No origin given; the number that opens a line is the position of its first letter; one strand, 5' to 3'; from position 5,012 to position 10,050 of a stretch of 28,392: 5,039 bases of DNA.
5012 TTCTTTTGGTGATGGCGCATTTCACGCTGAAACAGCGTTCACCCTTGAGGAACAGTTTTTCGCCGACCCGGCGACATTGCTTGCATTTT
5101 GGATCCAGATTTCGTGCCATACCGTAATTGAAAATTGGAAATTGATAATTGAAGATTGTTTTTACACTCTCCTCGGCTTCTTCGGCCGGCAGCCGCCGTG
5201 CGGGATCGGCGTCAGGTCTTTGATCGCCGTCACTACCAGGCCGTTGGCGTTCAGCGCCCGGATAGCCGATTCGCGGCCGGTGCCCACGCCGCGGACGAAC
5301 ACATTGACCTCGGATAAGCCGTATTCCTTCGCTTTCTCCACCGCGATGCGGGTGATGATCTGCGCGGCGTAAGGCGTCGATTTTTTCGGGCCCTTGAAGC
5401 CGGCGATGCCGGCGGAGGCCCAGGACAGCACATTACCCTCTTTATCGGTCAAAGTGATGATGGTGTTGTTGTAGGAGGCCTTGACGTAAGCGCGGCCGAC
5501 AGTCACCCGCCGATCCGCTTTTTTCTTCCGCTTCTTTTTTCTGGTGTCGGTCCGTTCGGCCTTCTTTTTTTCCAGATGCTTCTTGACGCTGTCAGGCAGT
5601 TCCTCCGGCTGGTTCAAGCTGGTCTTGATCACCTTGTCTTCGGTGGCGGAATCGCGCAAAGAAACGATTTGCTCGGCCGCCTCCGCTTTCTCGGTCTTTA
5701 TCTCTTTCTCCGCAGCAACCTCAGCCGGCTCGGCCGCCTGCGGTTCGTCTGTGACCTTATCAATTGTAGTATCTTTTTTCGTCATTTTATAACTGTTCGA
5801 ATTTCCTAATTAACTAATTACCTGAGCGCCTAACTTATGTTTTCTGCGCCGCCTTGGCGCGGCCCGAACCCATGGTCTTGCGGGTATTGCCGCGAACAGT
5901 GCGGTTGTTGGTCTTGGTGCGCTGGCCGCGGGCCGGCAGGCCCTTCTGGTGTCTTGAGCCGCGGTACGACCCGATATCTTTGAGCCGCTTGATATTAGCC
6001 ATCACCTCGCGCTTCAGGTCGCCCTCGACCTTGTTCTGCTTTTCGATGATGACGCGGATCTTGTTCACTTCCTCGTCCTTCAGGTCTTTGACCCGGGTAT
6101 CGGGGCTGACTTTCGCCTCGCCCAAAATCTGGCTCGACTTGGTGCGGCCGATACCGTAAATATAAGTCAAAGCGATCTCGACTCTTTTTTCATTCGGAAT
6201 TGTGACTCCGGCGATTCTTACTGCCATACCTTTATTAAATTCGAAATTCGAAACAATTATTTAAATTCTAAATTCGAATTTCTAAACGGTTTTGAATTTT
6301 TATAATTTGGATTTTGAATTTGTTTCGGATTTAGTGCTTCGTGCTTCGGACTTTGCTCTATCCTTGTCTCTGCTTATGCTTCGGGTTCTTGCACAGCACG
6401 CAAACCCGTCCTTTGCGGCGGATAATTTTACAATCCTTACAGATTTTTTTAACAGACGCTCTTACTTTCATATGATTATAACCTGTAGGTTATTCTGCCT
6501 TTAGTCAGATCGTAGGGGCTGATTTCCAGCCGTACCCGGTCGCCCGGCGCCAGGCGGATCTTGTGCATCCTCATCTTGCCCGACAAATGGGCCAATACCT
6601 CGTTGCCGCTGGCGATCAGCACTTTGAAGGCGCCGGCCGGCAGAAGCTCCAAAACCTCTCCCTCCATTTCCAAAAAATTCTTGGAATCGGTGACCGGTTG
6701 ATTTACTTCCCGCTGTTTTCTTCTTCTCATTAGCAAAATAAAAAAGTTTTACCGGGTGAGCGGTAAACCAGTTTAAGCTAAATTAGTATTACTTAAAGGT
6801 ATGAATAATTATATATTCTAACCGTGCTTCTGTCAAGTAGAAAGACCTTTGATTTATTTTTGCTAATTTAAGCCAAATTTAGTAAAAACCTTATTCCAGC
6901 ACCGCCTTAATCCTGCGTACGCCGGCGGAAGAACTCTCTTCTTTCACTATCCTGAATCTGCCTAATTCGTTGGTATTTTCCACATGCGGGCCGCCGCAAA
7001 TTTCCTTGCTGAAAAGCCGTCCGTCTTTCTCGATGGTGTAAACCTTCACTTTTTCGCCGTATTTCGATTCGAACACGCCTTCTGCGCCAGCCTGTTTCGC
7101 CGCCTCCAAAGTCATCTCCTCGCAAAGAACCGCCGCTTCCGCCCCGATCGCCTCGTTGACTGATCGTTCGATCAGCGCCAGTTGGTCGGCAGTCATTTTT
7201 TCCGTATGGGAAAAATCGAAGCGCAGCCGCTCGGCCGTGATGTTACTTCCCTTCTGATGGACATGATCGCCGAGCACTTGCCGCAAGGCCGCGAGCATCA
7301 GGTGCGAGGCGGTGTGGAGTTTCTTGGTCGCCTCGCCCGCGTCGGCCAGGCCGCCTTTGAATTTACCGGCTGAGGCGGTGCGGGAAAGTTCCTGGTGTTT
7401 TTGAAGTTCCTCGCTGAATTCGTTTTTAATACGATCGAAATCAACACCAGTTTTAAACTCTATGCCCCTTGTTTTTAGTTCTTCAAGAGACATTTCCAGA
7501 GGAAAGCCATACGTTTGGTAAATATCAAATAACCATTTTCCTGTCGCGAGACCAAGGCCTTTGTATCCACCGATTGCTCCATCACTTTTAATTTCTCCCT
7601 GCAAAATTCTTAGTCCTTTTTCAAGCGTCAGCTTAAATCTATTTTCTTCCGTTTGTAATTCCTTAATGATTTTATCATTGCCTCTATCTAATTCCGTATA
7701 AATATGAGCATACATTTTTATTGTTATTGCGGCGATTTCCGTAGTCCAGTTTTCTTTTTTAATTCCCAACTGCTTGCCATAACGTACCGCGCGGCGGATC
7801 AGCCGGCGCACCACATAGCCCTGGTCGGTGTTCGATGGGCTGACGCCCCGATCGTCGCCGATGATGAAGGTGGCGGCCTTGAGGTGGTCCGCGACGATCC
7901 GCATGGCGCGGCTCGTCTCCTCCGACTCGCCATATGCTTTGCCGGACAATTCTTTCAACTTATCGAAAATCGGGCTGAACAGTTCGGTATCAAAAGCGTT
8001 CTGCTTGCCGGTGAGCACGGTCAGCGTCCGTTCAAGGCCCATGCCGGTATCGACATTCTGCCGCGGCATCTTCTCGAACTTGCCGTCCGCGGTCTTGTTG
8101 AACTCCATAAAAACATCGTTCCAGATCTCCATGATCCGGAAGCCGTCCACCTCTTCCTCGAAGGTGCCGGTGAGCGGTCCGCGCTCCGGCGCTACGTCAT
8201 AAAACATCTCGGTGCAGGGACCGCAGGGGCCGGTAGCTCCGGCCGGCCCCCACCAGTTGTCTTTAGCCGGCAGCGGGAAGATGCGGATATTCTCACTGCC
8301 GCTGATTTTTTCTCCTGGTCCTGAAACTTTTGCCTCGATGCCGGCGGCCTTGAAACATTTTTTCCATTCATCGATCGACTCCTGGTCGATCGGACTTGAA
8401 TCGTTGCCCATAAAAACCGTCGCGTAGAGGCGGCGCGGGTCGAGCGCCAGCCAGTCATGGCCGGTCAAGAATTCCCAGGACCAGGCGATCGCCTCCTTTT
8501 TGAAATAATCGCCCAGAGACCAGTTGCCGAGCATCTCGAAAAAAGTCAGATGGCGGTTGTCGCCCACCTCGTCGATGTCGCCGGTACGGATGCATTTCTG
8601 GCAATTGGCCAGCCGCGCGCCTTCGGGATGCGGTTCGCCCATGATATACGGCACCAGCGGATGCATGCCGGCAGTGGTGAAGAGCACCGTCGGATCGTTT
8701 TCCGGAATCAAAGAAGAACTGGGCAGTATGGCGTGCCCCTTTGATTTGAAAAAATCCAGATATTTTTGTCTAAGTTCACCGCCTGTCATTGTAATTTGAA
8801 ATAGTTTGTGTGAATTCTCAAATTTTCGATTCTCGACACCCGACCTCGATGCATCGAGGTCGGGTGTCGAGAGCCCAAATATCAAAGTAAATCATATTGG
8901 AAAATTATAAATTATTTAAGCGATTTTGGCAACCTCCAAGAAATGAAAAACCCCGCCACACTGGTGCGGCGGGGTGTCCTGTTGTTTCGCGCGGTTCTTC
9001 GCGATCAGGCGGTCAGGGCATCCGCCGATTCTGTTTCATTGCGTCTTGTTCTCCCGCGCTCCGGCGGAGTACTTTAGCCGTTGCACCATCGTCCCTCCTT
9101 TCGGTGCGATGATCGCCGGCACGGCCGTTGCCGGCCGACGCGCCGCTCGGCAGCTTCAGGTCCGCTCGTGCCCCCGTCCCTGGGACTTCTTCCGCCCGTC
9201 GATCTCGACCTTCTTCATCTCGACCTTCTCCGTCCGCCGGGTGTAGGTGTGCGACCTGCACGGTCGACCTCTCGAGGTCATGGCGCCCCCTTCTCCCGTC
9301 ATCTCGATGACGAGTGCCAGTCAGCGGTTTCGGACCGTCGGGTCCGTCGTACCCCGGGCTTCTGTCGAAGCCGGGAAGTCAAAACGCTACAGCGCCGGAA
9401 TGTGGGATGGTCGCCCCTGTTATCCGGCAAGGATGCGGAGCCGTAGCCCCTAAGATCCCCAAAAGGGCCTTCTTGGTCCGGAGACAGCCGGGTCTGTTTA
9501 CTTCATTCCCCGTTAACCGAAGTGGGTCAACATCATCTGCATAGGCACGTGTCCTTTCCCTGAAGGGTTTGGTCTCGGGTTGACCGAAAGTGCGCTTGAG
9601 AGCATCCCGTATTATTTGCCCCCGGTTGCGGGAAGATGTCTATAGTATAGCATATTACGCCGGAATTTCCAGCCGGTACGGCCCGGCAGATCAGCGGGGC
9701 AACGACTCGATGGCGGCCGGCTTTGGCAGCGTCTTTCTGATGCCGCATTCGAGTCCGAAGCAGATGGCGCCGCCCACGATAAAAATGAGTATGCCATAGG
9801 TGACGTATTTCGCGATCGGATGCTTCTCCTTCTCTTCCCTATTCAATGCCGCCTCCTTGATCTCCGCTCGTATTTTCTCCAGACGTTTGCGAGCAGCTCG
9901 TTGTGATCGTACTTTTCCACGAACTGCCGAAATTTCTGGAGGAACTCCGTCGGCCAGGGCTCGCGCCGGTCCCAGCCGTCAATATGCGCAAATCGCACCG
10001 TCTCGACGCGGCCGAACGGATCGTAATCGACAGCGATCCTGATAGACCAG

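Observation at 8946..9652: Self-contained 690-nt transcription unit: hairpin-dense RNA with two micro-ORFs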

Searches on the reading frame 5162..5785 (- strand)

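Call 12: search_protein_families(library=pfam, proteins=[window:5162-5785:-], max_evalue=0.01)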
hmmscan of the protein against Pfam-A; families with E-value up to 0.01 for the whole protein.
window:5162-5785:- (207 aa): 2 families
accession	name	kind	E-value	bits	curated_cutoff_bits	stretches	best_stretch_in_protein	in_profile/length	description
PF00411.24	Ribosomal_S11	-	5.6e-40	136.6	25.1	1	97-206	1-110/110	Ribosomal protein S11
PF15791.10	DMRT-like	-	0.003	18.4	27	1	15-69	36-88/119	Doublesex-and mab-3-related transcription factor C1 and C2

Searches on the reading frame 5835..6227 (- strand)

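Call 12: search_protein_families(library=pfam, proteins=[window:5835-6227:-], max_evalue=0.01)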
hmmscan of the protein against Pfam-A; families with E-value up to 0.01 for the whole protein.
window:5835-6227:- (130 aa): 1 family
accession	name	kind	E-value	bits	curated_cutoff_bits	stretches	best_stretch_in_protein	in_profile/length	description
PF00416.27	Ribosomal_S13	-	1.4e-32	113.2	31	1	4-110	1-128/128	Ribosomal protein S13/S18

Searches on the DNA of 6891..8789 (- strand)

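Call 72: search_rna_families(sources=[L106, L026, L107], threshold=evalue, max_evalue=0.5)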
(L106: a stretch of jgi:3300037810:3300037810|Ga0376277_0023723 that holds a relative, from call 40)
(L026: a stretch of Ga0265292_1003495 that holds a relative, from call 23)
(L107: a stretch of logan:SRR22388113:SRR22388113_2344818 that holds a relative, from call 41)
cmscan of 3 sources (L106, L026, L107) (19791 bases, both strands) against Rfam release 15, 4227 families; matches with E-value up to 0.5: 3.
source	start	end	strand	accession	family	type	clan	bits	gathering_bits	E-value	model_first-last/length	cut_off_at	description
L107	247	351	-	RF02625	WsnRNA46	Gene; sRNA;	-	40.3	65.3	2e-05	1-151/151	no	Wolbachia sRNA 46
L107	245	345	-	RF00822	mir-274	Gene; miRNA;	-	24.7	56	0.39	1-97/97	no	mir-274 microRNA precursor family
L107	1394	1490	+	RF00114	S15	Cis-reg; leader;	CL00121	23.2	39.5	0.12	1-117/117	no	Ribosomal S15 leader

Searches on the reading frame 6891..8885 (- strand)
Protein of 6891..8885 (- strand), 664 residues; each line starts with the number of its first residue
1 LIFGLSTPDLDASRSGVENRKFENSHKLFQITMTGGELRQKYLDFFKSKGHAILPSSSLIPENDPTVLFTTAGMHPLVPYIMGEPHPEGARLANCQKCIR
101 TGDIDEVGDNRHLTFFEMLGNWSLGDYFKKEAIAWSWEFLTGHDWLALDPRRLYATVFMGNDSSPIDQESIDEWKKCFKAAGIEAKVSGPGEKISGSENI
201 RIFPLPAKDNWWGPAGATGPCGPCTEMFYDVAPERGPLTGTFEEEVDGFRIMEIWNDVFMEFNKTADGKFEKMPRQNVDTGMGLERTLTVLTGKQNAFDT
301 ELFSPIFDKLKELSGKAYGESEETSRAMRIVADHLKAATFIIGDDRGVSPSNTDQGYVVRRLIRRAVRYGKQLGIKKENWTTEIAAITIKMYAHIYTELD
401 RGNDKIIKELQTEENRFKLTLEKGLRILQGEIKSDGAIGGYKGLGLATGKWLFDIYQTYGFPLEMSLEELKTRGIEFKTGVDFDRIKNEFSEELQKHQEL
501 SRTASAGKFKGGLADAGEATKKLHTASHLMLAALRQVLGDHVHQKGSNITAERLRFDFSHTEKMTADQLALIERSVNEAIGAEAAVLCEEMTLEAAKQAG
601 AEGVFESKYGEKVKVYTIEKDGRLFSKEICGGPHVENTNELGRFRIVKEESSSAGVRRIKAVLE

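Call 12: search_protein_families(library=pfam, proteins=[window:6891-8885:-], max_evalue=0.01)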
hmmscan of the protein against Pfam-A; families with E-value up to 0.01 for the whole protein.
window:6891-8885:- (664 aa): 2 families
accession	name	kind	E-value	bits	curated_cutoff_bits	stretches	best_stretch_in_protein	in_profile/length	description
PF01411.24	tRNA-synt_2c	-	5.3e-132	441.6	30.3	1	37-506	1-433/552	tRNA synthetases class II (A)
PF07973.19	tRNA_SAD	-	6.9e-15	55.2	24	1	613-659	1-43/44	Threonyl and Alanyl tRNA synthetase second additional domain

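Call 23: find_related_loci(query=window:6891-8885:-, collection=metagenome_contigs, flank=4000)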
Query window:6891-8885:- (664 aa) in metagenome_contigs; peptide patterns used: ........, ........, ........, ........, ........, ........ (x = any residue, [..] = any of these).
600 stretches matched a pattern (row limit reached: there are more); 534 encode a relative of the query (tblastn E <= 1e-3); the best 80 are kept; 80 distinct loci.
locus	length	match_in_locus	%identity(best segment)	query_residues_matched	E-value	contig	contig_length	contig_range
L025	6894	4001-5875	73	25-664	0e+0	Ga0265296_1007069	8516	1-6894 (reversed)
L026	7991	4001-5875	73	25-664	0e+0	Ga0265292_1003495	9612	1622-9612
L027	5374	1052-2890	68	32-664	0e+0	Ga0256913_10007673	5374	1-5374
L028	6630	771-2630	67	27-664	0e+0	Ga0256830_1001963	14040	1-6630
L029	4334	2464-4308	66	32-664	0e+0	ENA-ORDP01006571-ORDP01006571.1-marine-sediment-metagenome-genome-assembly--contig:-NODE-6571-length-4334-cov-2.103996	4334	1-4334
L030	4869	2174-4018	66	32-664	0e+0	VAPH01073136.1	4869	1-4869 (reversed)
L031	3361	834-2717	65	27-664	0e+0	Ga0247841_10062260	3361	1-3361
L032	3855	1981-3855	66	23-659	0e+0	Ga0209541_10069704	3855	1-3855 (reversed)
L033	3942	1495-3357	66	33-664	0e+0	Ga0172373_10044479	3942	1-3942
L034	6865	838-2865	61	32-664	0e+0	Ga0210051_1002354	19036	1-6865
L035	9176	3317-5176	63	31-664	0e+0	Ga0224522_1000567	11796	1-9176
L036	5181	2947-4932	61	33-664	0e+0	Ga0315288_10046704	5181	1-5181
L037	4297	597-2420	62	33-664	0e+0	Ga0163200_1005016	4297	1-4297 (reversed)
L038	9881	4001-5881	63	33-664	0e+0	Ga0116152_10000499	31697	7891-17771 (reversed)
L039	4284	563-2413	63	32-664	0e+0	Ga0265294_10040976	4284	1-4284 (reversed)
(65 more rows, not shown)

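Call 39: find_homologous_proteins(query=window:6891-8789:-, max_evalue=1e-100)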
Query window:6891-8789:- (632 aa): 8000 proteins with E <= 1e-100 among 8000 candidates; the best 120 are listed.
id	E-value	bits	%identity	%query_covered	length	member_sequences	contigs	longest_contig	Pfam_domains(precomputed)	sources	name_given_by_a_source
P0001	0.0e+0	1455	100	100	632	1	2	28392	PF01411.25,PF07973.20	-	-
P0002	0.0e+0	1059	74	100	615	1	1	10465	PF01411.25,PF07973.20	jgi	jgi:alanyl-tRNA synthetase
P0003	0.0e+0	1047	74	100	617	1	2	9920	PF01411.25,PF07973.20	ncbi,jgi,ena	ncbi:MAG: alanine--tRNA ligase [Candidatus Gracilibacteria bacterium]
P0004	0.0e+0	1031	72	100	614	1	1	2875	PF01411.25,PF07973.20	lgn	-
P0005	3.3e-282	956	66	100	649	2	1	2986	PF01411.25,PF07973.20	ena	-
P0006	7.8e-282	955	68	100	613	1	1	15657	PF01411.25,PF07973.20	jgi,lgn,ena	-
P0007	1.5e-281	954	67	100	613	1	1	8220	PF01411.25,PF07973.20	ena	-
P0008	3.9e-281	952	66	100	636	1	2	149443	PF01411.25,PF07973.20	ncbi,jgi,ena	ncbi:MAG: alanine--tRNA ligase [Patescibacteria group bacterium]|jgi:alanyl-tRNA synthetase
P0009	5.0e-281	952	67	100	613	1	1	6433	PF01411.25,PF07973.20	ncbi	-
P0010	1.8e-280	950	67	100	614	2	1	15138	PF01411.25,PF07973.20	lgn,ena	-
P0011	1.9e-279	947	66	100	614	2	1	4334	PF01411.25,PF07973.20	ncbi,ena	-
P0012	8.9e-278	941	67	100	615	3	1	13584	PF01411.25,PF07973.20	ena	-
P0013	3.8e-277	939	67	100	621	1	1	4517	PF01411.25,PF07973.20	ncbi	-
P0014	1.8e-276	937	65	100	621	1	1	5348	PF01411.25,PF07973.20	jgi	jgi:alanyl-tRNA synthetase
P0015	2.1e-276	937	66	100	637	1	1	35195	PF01411.25,PF07973.20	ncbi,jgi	-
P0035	3.7e-265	900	74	87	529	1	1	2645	PF01411.25,PF07973.20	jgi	jgi:alanyl-tRNA synthetase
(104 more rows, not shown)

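Call 40: find_encoding_contigs(protein=P0002, flank=5000, max_places=3)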
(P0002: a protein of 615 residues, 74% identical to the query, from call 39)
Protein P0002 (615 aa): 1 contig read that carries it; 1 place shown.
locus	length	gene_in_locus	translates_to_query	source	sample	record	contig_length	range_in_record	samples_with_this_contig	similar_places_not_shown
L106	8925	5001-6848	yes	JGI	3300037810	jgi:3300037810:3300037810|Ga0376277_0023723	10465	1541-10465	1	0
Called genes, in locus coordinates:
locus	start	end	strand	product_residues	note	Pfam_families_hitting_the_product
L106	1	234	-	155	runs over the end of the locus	-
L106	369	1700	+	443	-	PF02568:ThiI (faint), PF03054:tRNA_Me_trans, PF20259:tRNA_Me_trans_M, PF20258:tRNA_Me_trans_C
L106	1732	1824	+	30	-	-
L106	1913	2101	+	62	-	-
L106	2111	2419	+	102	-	-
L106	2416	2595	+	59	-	-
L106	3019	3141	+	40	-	-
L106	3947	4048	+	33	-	-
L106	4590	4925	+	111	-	PF01541:GIY-YIG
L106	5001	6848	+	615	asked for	PF01411:tRNA-synt_2c, PF07973:tRNA_SAD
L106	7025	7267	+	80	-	PF01176:eIF-1a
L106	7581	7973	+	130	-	PF00416:Ribosomal_S13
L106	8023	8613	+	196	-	PF00411:Ribosomal_S11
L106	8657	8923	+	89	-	?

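Call 41: find_encoding_contigs(protein=P0004, flank=5000, max_places=3)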
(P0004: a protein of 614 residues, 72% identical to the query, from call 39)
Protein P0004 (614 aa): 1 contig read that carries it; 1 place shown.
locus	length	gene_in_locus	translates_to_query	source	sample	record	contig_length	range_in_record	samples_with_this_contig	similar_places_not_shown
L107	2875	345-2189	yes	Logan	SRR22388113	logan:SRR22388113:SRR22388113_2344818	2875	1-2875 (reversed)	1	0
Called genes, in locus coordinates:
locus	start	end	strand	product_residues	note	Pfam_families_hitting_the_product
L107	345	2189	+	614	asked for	PF01411:tRNA-synt_2c, PF07973:tRNA_SAD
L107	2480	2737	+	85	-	PF01176:eIF-1a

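Call 42: find_encoding_contigs(protein=P0035, flank=5000, max_places=3)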
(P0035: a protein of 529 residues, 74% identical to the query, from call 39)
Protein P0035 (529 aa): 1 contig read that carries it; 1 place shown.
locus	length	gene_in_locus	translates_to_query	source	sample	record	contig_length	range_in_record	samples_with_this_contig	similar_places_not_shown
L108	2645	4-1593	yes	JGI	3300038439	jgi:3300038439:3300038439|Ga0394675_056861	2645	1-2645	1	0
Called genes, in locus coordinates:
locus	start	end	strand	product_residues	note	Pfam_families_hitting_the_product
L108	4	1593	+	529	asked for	PF01411:tRNA-synt_2c, PF07973:tRNA_SAD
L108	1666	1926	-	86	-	-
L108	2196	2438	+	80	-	PF01176:eIF-1a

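Call 66: search_protein_families(library=pfam, proteins=[L106:3899-4045:+, L106:3019-3138:+, L106:2769-2903:+, L026:3486-3566:+], max_evalue=10)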
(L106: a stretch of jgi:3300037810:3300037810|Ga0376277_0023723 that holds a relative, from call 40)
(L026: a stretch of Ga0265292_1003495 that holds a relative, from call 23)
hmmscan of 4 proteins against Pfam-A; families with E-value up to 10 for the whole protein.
L106:3899-4045:+ (49 aa): 0 families

L106:3019-3138:+ (40 aa): 0 families

L106:2769-2903:+ (45 aa): 0 families

L026:3486-3566:+ (27 aa): 0 families

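Call 93: search_protein_families(library=ncbifam, proteins=[L106:3899-4045:+, L106:3019-3138:+], max_evalue=10)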
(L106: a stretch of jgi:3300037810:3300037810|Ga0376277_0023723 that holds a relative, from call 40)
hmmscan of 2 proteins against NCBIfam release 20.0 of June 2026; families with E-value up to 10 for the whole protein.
L106:3899-4045:+ (49 aa): 0 families

L106:3019-3138:+ (40 aa): 0 families

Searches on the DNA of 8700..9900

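Call 4: search_rna_families(source=window, start=8700, end=9900, threshold=evalue, max_evalue=10, show_alignments=3)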
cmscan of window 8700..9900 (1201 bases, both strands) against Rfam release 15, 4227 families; matches with E-value up to 10: 16.
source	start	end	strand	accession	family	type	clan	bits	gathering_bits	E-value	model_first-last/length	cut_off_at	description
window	8814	8915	-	RF03922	MIR2119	Gene; miRNA;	-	28.9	73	0.2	1-188/188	no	MIR2119 microRNA precursor family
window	8821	8880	+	RF04087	MIR5565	Gene; miRNA;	-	25.1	80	0.0083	1-109/109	no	MIR5565 microRNA precursor family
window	8737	8886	-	RF01584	snoR03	Gene; snRNA; snoRNA; HACA-box;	-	24.2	80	2.2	1-163/163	no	small nucleolar RNA snoR03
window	8821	8882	+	RF01000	mir-580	Gene; miRNA;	-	23.6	83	0.053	1-93/93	no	mir-580 microRNA precursor family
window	8825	8878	+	RF04213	MIR7807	Gene; miRNA;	-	23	90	0.075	1-134/134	no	MIR7807 microRNA precursor family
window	8813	8891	-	RF02625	WsnRNA46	Gene; sRNA;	-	21.2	65.3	0.28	1-151/151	no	Wolbachia sRNA 46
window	8831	8870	-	RF04130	MIR7996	Gene; miRNA;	-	19.1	119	1.4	1-190/190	no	MIR7996 microRNA precursor family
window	8833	8870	-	RF04120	MIR5998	Gene; miRNA;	-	19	180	0.26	1-173/173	no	MIR5998 microRNA precursor family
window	9097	9145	-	RF03006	M23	Gene; sRNA;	-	18.4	41.2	1.5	1-53/53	no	M23 RNA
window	8943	9028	-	RF02837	anti-hemB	Gene; sRNA;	-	16.9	49.5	0.47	1-81/81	no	Burkholderia RNA 7 (anti-hemB)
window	8826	8880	-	RF00697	mir-186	Gene; miRNA;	-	16.9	70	5.2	1-82/82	no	mir-186 microRNA precursor family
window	8831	8874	+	RF04127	MIR8007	Gene; miRNA;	-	16.5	195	2.6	1-226/226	no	MIR8007 microRNA precursor family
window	9734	9790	+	RF02523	ROSE_3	Cis-reg; thermoregulator;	-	16.3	43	1.9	1-69/69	no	Repression of heat shock gene expression (ROSE) element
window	8933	8975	-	RF02996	int-alpA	Gene; sRNA;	-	15.5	35.8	3.5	1-71/71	no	int-alpA RNA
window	8828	8875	-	RF04128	MIR8562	Gene; miRNA;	-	15.5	211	5.1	1-242/242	no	MIR8562 microRNA precursor family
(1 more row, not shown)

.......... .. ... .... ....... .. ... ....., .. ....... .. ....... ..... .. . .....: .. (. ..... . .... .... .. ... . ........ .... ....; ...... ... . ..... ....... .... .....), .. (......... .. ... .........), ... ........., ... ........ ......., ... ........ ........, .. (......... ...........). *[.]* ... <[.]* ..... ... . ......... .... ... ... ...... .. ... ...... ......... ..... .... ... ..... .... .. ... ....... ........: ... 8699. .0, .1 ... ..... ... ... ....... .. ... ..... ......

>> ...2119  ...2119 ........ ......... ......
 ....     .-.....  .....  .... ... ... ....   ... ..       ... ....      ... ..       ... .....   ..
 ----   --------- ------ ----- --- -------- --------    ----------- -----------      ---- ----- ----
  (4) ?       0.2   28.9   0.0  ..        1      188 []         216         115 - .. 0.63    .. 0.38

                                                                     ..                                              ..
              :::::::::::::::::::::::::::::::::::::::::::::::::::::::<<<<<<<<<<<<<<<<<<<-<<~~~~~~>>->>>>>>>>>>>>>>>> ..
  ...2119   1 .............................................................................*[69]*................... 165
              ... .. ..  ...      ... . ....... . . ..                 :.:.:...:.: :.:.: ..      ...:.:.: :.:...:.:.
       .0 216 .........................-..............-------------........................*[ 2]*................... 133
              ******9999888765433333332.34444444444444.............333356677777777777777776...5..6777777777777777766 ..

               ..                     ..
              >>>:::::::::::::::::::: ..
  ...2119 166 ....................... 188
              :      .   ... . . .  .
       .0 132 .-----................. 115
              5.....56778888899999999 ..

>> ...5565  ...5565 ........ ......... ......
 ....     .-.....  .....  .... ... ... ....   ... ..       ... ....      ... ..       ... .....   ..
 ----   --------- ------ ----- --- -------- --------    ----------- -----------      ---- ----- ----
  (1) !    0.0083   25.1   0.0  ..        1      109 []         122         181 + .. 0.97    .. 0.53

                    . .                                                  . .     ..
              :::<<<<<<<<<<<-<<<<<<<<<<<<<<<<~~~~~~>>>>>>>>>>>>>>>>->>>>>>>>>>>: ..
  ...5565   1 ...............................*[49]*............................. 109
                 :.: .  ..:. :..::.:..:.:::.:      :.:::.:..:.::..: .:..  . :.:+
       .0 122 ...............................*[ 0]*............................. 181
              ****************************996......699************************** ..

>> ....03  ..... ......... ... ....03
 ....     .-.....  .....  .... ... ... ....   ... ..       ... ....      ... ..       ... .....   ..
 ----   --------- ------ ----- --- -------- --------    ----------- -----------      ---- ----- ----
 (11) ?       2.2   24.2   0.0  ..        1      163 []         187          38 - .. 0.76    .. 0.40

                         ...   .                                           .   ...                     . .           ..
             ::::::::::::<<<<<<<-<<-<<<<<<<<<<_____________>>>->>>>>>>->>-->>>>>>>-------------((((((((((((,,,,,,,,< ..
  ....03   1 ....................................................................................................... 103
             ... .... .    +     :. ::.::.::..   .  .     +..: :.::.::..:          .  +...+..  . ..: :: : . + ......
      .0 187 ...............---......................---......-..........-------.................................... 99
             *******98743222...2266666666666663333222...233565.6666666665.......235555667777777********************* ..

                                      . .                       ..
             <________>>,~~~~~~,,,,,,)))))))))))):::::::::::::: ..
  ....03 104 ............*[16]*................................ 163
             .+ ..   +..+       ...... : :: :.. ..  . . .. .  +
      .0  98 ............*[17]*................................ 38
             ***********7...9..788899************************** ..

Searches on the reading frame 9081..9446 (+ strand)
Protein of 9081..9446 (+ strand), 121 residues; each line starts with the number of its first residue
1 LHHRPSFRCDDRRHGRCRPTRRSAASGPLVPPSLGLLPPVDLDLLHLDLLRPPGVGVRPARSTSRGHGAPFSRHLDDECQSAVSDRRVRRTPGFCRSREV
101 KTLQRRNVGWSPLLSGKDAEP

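Call 12: search_protein_families(library=pfam, proteins=[window:9081-9446:+], max_evalue=0.01)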
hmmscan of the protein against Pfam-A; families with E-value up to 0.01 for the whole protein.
window:9081-9446:+ (121 aa): 0 families

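Call 50: find_homologous_proteins(query=window:9081-9446:+, max_evalue=1)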
Query window:9081-9446:+: 120 candidates shared short words with the query, none scored E <= 1.
